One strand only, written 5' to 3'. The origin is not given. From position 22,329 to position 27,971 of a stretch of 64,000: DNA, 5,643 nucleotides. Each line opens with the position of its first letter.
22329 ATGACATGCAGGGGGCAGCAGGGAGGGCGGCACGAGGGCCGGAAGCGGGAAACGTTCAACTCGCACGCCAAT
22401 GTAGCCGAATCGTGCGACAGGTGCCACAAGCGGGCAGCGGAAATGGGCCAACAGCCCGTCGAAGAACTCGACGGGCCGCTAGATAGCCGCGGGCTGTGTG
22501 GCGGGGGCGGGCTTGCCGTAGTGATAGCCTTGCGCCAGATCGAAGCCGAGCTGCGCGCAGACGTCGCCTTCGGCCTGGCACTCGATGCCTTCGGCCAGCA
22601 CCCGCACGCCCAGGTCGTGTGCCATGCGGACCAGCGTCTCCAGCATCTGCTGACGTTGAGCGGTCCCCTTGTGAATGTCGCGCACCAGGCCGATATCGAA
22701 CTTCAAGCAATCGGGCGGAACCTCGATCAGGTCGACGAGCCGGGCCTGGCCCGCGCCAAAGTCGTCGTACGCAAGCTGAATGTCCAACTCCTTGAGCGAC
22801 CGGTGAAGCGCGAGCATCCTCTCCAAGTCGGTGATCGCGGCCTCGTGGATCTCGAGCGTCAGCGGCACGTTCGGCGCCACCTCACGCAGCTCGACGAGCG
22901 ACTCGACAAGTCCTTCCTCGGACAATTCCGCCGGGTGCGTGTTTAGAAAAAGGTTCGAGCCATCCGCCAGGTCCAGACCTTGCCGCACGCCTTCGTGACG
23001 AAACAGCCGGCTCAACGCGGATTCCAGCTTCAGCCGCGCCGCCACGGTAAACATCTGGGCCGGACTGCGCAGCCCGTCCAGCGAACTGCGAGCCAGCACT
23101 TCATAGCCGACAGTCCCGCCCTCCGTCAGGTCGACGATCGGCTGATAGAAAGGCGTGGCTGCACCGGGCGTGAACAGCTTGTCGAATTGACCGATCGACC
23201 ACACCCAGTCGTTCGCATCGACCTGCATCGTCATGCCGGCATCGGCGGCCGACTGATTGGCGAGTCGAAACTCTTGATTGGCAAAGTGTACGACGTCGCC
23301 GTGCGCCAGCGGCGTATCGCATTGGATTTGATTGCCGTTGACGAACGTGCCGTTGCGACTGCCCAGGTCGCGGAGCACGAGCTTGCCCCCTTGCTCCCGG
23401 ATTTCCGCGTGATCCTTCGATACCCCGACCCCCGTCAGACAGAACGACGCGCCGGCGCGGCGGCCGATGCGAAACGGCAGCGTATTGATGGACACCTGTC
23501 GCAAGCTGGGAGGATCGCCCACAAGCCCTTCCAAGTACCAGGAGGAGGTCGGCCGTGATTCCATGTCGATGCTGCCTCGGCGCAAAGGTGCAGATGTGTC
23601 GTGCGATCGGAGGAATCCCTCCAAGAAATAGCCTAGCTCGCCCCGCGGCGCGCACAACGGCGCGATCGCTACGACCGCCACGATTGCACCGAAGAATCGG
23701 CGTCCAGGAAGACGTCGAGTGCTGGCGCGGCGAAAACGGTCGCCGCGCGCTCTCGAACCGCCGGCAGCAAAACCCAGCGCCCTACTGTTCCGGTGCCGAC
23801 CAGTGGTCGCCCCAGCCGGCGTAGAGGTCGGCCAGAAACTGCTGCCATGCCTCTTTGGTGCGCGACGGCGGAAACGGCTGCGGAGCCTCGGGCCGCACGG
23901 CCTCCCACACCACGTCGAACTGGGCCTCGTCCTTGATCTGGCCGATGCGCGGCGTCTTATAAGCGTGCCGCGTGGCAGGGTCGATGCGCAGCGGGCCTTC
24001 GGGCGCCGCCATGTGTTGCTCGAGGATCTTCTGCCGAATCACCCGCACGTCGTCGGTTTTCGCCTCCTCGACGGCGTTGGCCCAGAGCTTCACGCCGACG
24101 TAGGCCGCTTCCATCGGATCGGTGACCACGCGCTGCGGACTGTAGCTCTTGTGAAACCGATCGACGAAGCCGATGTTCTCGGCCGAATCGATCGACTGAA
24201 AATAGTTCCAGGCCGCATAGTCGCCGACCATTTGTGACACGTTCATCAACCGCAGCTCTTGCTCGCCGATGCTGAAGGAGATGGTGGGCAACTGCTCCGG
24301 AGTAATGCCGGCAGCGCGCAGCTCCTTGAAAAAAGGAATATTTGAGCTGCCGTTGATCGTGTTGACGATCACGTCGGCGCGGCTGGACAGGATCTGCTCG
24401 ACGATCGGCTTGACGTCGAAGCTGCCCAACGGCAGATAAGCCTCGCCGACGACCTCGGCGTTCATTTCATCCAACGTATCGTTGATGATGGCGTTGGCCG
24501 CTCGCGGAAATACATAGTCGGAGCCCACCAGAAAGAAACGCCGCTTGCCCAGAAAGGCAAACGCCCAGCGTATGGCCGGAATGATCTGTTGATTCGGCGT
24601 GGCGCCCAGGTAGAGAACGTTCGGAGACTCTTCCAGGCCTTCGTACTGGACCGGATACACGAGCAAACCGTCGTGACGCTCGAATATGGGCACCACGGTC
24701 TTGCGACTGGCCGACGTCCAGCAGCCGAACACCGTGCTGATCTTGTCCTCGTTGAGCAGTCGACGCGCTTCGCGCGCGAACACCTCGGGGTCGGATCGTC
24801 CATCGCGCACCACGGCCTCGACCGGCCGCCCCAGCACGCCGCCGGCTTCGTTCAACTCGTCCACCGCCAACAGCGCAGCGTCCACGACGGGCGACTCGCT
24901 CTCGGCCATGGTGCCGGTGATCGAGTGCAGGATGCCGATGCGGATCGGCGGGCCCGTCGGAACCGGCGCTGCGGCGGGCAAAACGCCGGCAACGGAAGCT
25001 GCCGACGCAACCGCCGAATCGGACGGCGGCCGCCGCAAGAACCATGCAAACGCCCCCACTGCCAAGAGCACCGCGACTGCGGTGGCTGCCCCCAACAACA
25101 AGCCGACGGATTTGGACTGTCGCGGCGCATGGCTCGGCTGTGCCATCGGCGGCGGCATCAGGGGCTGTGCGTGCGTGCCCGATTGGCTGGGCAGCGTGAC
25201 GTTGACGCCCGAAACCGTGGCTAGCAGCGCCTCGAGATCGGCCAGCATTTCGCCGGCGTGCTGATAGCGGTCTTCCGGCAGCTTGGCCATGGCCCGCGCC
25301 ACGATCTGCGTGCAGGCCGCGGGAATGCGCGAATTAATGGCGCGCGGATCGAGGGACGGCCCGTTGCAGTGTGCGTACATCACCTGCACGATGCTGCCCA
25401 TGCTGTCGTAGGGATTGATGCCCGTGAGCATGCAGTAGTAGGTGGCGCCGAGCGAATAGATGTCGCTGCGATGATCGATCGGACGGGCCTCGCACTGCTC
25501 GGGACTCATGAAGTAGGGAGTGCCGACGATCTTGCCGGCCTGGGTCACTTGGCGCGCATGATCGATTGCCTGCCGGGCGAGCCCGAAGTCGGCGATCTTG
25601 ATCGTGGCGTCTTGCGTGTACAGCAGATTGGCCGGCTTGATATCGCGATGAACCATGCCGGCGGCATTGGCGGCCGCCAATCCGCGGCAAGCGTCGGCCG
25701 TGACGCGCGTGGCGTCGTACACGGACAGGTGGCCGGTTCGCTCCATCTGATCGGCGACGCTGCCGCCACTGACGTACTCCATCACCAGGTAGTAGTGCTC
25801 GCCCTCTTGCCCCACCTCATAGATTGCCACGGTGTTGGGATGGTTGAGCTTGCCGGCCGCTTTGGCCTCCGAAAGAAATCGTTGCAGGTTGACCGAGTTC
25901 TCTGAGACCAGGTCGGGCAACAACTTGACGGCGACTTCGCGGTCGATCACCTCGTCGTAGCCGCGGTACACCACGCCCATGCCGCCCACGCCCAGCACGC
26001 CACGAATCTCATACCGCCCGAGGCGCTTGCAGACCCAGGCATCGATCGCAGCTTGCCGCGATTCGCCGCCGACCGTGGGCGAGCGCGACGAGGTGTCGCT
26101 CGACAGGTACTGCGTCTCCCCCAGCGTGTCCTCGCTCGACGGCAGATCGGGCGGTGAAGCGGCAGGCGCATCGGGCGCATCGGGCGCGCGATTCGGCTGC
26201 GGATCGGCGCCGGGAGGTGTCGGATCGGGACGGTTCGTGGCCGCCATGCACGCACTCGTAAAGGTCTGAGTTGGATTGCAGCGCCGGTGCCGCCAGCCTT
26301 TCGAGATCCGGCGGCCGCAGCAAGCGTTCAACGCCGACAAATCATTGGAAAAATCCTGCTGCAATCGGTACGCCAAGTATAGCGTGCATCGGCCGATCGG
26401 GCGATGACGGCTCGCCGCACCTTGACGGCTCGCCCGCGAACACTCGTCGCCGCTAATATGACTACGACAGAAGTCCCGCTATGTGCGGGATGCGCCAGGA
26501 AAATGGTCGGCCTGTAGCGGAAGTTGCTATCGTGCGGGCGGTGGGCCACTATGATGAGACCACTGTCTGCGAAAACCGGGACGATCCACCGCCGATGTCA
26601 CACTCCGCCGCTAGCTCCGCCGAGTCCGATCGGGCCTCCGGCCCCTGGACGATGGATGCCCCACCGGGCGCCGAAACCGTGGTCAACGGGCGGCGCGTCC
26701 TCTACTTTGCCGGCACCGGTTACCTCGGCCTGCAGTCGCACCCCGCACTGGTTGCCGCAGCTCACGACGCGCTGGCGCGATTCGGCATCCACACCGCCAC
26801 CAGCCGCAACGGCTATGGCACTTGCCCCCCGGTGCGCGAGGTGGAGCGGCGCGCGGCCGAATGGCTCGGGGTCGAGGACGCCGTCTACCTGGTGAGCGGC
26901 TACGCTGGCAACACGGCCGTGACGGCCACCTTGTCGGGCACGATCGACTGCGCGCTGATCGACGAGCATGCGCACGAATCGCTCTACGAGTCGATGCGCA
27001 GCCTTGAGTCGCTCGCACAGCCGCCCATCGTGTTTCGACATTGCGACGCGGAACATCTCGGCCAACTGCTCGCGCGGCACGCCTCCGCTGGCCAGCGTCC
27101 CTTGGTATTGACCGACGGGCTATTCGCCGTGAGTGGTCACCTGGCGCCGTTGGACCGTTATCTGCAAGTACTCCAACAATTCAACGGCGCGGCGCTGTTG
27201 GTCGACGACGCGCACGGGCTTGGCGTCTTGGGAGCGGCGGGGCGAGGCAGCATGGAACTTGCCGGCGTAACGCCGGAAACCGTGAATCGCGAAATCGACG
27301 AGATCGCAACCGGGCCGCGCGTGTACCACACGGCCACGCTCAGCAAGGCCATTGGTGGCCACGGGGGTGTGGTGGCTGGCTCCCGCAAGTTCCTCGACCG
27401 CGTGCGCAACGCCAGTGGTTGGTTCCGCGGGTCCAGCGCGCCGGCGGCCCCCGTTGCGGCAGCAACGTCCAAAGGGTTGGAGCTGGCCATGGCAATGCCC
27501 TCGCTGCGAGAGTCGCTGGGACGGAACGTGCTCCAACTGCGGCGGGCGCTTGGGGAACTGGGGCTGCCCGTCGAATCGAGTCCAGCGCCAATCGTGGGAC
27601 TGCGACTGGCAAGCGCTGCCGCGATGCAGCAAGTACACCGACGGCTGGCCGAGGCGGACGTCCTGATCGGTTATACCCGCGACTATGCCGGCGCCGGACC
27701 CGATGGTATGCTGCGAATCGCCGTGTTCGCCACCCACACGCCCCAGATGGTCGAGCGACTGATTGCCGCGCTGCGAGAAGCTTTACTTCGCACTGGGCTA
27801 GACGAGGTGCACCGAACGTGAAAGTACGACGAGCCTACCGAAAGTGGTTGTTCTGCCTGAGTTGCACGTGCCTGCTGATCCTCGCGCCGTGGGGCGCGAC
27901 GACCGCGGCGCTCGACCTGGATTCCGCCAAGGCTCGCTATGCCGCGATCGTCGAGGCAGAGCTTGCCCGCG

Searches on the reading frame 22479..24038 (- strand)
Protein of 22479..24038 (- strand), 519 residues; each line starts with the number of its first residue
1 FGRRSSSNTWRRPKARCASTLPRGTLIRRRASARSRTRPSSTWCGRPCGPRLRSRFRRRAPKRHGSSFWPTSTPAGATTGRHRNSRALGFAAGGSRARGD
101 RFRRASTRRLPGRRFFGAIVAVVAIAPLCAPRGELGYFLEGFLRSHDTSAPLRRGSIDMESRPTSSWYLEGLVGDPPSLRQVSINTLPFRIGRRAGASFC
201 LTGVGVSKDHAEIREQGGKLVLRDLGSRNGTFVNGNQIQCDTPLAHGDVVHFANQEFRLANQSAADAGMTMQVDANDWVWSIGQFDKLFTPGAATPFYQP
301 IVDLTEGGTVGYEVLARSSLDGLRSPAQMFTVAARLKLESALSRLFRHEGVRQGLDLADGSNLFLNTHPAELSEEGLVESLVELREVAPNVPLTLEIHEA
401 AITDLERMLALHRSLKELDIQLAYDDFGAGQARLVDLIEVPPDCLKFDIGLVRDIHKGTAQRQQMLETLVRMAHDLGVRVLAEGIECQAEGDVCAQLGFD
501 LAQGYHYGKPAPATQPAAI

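Call 46: search_protein_families(library=pfam, max_evalue=0.00001, proteins=[window:22479-24038:-])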
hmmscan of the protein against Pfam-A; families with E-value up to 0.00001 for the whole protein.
window:22479-24038:- (519 aa): 3 families
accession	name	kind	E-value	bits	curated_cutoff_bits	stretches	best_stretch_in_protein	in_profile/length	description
PF00563.25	EAL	-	2.1e-43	148.9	31.3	1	294-510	13-236/236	EAL domain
PF00498.31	FHA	-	1.2e-17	64.5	20.7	1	190-252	2-66/67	FHA domain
PF16697.10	Yop-YscD_cpl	-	1.3e-07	32.2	33.2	1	185-262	15-93/94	Inner membrane component of T3SS, cytoplasmic domain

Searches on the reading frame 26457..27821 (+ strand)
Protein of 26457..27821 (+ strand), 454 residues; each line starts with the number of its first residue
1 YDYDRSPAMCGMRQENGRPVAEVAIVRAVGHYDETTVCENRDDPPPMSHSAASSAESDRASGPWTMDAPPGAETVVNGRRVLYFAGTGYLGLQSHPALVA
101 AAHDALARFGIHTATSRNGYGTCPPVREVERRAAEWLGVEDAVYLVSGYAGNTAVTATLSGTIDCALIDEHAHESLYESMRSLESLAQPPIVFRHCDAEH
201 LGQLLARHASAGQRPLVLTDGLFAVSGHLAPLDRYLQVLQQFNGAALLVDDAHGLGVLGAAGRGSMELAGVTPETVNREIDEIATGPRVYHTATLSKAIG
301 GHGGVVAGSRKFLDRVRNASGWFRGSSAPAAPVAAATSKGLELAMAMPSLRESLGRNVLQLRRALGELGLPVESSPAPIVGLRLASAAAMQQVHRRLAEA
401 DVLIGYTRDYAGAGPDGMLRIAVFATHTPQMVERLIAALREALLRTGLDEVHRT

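Call 46: search_protein_families(library=pfam, max_evalue=0.00001, proteins=[window:26457-27821:+])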
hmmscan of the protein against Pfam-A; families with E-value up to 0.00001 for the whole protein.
window:26457-27821:+ (454 aa): 1 family
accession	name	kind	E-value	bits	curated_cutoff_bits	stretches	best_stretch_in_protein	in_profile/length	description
PF00155.27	Aminotran_1_2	-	1.6e-32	113.6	19.7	1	89-439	11-361/361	Aminotransferase class I and II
